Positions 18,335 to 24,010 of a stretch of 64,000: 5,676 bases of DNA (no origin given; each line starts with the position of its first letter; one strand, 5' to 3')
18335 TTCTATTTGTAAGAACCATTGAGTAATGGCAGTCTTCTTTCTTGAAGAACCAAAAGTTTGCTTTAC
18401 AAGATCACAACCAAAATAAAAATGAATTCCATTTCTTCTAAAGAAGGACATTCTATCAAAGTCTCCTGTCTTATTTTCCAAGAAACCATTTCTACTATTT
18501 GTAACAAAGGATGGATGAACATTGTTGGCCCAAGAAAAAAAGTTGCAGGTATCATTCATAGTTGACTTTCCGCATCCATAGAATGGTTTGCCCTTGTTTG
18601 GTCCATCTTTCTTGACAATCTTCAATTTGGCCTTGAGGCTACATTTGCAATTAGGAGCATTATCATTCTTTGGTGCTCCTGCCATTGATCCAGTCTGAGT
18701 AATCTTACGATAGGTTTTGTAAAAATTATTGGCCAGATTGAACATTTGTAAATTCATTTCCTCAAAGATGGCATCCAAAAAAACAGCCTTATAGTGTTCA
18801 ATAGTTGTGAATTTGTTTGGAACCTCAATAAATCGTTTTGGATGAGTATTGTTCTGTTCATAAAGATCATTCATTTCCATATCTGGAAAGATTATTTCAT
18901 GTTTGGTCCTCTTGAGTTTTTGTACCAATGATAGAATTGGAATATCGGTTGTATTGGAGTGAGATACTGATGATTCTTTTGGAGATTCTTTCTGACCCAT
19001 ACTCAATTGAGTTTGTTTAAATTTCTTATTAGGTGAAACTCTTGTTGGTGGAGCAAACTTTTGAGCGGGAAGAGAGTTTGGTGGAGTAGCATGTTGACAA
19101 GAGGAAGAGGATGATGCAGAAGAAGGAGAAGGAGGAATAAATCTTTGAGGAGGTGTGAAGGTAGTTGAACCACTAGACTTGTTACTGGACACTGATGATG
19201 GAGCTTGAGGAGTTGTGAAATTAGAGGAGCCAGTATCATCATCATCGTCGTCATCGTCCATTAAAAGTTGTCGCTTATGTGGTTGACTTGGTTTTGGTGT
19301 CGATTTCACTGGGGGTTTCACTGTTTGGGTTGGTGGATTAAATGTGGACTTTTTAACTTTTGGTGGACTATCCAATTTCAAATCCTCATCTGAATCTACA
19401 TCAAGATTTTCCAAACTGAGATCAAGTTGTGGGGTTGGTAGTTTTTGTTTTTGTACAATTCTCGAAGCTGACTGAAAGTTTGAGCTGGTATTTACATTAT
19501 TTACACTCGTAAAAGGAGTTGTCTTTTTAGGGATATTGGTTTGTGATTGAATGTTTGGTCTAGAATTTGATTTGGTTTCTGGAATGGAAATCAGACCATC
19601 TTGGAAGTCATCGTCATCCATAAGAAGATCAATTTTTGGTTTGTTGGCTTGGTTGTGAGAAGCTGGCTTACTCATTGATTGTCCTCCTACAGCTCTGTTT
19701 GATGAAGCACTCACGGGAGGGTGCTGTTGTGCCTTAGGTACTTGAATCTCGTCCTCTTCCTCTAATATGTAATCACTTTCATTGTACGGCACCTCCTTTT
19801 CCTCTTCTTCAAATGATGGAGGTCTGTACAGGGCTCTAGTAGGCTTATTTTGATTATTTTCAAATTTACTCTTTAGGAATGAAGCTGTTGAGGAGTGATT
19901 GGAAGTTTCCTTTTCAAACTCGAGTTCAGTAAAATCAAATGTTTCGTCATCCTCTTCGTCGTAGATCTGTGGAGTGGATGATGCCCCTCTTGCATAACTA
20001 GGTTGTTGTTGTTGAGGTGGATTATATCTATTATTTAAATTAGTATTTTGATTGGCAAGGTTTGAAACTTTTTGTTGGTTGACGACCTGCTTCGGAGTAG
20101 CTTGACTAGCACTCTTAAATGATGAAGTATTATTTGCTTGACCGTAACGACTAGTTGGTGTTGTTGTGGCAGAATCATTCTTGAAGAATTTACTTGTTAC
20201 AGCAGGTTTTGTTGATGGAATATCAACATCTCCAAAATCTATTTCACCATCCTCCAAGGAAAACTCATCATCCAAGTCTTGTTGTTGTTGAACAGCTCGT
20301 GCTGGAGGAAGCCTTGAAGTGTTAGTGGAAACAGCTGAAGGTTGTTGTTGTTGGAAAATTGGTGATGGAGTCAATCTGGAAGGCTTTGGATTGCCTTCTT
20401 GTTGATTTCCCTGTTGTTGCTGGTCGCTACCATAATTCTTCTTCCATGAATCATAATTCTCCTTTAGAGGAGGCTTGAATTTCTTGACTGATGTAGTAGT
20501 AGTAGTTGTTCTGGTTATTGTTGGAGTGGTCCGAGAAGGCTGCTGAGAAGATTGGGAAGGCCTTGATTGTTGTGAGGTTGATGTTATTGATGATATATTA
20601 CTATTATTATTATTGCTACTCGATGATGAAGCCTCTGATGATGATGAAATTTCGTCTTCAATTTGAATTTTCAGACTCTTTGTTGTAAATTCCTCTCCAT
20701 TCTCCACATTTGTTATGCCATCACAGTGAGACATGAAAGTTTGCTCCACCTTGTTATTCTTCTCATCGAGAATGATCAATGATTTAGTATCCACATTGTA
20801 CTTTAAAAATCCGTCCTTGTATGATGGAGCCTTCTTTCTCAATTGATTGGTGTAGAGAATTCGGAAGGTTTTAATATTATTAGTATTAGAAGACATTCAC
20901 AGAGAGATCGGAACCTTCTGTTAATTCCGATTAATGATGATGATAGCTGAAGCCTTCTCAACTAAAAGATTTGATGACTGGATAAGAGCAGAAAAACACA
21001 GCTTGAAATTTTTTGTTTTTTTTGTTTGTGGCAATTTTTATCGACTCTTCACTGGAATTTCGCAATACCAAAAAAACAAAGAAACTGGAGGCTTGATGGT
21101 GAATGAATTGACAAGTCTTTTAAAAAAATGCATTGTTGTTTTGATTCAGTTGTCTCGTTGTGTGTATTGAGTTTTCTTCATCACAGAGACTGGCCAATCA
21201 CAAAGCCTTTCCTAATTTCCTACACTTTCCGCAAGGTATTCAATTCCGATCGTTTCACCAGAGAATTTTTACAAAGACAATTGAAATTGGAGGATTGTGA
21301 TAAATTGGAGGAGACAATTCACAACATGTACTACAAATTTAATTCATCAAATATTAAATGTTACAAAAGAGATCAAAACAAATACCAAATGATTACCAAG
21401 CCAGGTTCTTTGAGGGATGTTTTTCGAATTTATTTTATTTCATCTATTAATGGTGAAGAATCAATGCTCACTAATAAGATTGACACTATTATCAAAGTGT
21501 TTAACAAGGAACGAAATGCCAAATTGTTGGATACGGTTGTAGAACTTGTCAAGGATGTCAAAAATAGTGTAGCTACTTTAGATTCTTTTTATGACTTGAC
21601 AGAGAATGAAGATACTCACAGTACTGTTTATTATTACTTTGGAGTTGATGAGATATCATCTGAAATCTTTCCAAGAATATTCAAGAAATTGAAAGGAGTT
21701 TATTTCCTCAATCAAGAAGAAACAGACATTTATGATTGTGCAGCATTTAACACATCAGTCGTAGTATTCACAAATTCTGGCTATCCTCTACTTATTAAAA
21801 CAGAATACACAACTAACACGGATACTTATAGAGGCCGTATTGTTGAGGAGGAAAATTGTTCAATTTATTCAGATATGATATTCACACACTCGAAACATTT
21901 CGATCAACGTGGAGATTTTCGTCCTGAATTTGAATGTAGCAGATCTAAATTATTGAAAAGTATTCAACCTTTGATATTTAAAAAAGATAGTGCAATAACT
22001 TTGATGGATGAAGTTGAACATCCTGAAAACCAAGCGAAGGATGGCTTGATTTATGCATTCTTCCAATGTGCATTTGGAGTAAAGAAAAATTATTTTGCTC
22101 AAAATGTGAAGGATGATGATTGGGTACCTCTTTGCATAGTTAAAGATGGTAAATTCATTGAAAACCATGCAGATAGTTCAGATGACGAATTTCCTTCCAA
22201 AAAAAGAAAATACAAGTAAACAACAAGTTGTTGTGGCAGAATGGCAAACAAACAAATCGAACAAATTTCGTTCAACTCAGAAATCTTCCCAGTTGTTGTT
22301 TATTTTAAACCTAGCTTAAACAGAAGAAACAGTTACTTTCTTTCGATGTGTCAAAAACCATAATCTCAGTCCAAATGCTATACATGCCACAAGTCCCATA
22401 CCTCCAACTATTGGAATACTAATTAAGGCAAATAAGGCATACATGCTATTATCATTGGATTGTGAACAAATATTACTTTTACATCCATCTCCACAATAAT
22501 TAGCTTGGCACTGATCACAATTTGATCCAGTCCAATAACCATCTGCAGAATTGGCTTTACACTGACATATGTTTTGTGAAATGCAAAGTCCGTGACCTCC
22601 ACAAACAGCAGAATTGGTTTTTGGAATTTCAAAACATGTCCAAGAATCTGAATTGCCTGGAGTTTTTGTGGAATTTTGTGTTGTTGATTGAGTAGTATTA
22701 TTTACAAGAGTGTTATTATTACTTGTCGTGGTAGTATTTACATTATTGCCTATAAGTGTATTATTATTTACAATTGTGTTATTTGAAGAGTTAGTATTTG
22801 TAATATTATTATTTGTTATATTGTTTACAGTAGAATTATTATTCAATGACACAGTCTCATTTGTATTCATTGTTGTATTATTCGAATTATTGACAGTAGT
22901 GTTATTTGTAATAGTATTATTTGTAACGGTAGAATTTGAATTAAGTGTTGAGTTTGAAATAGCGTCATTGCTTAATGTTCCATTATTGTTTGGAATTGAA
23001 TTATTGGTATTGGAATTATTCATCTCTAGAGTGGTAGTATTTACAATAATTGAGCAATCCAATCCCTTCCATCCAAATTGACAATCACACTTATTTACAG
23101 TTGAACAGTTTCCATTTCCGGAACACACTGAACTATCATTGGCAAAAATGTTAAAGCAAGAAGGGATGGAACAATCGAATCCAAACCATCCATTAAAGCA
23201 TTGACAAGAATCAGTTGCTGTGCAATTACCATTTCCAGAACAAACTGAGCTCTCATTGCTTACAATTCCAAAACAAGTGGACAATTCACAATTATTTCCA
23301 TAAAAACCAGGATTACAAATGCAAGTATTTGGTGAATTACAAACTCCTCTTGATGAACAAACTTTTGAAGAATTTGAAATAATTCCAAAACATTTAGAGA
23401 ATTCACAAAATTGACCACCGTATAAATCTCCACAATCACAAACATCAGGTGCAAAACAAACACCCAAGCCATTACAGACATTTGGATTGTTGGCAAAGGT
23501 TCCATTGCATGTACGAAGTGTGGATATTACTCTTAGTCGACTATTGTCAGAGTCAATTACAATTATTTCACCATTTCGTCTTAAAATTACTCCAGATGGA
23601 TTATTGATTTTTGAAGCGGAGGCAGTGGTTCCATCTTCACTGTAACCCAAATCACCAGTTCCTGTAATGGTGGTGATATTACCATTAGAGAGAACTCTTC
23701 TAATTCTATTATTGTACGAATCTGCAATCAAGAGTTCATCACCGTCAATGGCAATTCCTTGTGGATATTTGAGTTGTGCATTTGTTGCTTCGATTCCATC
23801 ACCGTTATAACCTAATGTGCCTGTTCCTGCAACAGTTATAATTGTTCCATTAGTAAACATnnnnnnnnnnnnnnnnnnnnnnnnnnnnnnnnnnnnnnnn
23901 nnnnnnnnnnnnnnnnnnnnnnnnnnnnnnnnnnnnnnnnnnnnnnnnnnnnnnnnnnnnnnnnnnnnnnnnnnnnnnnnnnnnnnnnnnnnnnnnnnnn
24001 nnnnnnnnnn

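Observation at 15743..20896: ZGRF1 ortholog with DUF2439, GRF zinc finger and Upf1-like helicase all retained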

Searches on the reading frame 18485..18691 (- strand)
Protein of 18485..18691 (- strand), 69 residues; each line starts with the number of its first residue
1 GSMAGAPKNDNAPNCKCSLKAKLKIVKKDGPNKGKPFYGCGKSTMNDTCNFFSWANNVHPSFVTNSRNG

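Call 26: search_solved_structures(query=window:18485-18691:-, max_evalue=0.01, show_alignments=3)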
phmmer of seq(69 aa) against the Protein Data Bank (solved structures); distinct sequences matched with E-value up to 0.01: 3.
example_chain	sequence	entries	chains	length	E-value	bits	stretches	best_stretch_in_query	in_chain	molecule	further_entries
7omk_A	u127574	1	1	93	2.6e-15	59.3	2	13-57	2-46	Endonuclease 8-like 3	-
7jl5_A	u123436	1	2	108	9.6e-14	54.4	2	9-57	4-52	Endonuclease 8-like 3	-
5u6z_A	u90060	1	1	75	2e-05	28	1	12-56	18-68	DNA-(apurinic or apyrimidinic site) lyase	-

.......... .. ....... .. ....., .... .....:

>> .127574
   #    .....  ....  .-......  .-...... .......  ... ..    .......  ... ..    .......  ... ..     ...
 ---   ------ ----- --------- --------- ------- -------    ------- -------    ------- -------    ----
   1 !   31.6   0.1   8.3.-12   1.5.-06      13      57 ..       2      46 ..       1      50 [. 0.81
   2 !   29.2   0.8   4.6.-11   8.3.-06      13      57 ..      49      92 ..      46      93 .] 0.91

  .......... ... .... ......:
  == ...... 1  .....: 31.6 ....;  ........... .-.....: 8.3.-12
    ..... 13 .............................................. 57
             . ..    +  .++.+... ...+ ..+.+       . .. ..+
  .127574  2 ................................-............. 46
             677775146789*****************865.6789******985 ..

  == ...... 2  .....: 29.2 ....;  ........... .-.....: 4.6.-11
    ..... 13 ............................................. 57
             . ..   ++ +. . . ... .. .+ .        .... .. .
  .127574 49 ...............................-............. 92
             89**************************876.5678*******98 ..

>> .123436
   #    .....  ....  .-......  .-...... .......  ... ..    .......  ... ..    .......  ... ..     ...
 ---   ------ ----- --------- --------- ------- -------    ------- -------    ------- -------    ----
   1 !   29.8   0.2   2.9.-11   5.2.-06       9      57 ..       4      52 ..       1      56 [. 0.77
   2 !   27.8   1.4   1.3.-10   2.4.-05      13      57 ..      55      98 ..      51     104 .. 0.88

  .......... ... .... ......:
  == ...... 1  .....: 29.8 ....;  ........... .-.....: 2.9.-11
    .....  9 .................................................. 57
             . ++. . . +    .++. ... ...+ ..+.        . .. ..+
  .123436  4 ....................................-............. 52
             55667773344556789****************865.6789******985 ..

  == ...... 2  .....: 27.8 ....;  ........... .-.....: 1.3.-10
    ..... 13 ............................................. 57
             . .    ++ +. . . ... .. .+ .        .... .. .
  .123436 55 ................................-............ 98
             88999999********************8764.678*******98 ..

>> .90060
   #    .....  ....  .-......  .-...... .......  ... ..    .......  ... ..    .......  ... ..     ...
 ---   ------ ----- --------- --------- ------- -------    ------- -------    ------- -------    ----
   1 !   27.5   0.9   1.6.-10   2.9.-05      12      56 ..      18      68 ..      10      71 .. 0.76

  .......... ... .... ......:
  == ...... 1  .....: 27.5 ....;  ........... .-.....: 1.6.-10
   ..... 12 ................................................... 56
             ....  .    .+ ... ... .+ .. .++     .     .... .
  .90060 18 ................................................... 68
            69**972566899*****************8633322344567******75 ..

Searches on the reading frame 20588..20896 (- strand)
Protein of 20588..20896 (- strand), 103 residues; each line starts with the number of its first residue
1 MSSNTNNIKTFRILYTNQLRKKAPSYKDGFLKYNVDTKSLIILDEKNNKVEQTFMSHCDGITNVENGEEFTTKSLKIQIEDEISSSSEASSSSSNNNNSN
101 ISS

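Call 59: predict_structure(alignment_id=A3)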
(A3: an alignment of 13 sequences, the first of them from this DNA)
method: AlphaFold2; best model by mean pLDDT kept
length: 103 residues; sequences in the alignment: 13
mean_pLDDT: 83.3   pTM: 0.69
mean pLDDT of the five models: 83.3, 82.6, 81.9, 81.0, 79.1
residues with pLDDT >= 90: 69; 70-90: 9; 50-70: 11; < 50: 14
segments of 3 or more residues with pLDDT < 50: 1-4, 86-92
pLDDT, mean of each block of 10 residues (from residue 1): 65 95 94 94 96 94 92 95 64 52 54
secondary structure, 60 per line:
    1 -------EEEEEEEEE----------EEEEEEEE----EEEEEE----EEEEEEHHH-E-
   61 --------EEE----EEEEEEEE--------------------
elements in order: E8-16 E27-34 E39-44 E49-54 E69-71 E76-83

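Call 61: fold_search(model_id=the predicted structure, library=pdb)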
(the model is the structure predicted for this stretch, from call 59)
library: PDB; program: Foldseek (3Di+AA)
matches with E <= 10: 616; with E <= 0.001: 0
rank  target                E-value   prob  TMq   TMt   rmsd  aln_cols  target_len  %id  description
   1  2z13                  2.3e-02  1.00  0.51  0.46   5.0       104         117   10  Crystal structure of the N-terminal DUF1126 in human EF-hand domain (released 2007-11-13)
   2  2z14                  2.6e-02  1.00  0.51  0.46   4.9       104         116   10  Crystal structure of the N-terminal DUF1126 in human ef-hand domain containing 2 protein (released 2007-11-13)
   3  8otz_X                4.0e-02  1.00  0.51  0.13   5.9        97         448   10  48-nm repeat of the native axonemal doublet microtubule from bovine sperm (released 2023-11-22)
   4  9e2g_0R               4.5e-02  1.00  0.55  0.19   4.4        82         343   12  Cryo-EM structure of 48 nm repeat of microtubule doublet from T. brucei flagellum (released 2025-03-12)
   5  8otz_Ac               4.7e-02  0.99  0.45  0.09   8.7       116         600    6  48-nm repeat of the native axonemal doublet microtubule from bovine sperm (released 2023-11-22)
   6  9e2g_0Q               5.0e-02  1.00  0.51  0.18   3.1        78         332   15  Cryo-EM structure of 48 nm repeat of microtubule doublet from T. brucei flagellum (released 2025-03-12)
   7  5c79_A                5.3e-02  0.99  0.46  0.45   4.6        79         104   16  PH domain of ASAP1 in complex with diC4-PtdIns(4,5)P2 (released 2015-10-07)
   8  2oqb_B                5.3e-02  0.98  0.44  0.43   5.1        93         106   15  Crystal structure of the N-terminal domain of coactivator-associated methyltransferase 1 (CARM1) (released 2007-10-30)
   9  7ung_5                5.9e-02  1.00  0.53  0.17   3.5        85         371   10  48-nm repeat of the human respiratory doublet microtubule (released 2022-10-05)
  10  9d5n_CW               6.2e-02  1.00  0.51  0.12   6.5       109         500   11  48-nm doublet microtubule from Trichomonas vaginalis strain G3 (released 2025-05-14)
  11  9cpb_3K               6.6e-02  1.00  0.48  0.13   5.7        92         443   10  Atomic model of bovine Fallopian tube cilia doublet microtubule (48-nm periodicity) (released 2024-10-30)
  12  8iyj_O5               6.6e-02  0.99  0.50  0.12  17.7       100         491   13  Cryo-EM structure of the 48-nm repeat doublet microtubule from mouse sperm (released 2023-07-05)
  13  8snb_4J               7.3e-02  1.00  0.52  0.17   4.3        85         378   12  atomic model of sea urchin sperm doublet microtubule (48-nm periodicity) (released 2023-06-28)
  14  8otz_AV               7.7e-02  1.00  0.56  0.18   3.3        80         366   14  48-nm repeat of the native axonemal doublet microtubule from bovine sperm (released 2023-11-22)
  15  8otz_I                7.7e-02  0.99  0.51  0.14  15.7       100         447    9  48-nm repeat of the native axonemal doublet microtubule from bovine sperm (released 2023-11-22)
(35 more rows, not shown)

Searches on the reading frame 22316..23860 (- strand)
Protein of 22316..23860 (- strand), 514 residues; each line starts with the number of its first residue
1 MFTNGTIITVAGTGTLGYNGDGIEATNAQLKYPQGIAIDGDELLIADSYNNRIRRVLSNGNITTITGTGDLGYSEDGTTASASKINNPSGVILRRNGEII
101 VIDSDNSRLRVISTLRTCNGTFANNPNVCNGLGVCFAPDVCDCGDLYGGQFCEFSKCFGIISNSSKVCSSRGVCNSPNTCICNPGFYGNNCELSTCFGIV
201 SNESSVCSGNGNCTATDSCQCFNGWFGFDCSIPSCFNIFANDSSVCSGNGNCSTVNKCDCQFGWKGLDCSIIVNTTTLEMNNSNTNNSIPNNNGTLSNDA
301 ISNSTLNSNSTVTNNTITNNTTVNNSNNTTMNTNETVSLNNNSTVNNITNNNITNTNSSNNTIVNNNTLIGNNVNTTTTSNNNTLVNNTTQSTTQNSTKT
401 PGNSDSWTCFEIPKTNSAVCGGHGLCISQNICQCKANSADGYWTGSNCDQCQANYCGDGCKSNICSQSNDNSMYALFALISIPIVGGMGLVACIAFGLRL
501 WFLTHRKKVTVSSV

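Call 24: search_protein_families(library=pfam, proteins=[window:22316-23860:-], max_evalue=0.001)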
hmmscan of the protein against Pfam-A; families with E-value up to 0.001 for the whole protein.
window:22316-23860:- (514 aa): 6 families
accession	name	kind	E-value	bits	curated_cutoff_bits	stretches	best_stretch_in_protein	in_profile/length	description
PF23106.1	EGF_Teneurin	-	3.1e-15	56.4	24.3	3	207-232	5-29/30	Teneurin-like EGF domain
PF07974.19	EGF_2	-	9e-15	55.2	22.1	3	164-191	4-32/32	EGF-like domain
PF25024.1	EGF_TEN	-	1.4e-12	48.2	65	2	207-462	3-230/234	Teneurin EGF domain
PF01436.27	NHL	-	7.4e-11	42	20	1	30-54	1-26/28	NHL repeat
PF25021.1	TEN_NHL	-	1.4e-06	28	27.1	1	20-71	131-181/357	Teneurin NHL domain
PF23301.1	EGF_PEAR1L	-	0.00011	22.6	37.5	0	210-232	15-37/49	Platelet endothelial aggregation receptor 1-like, EGF domain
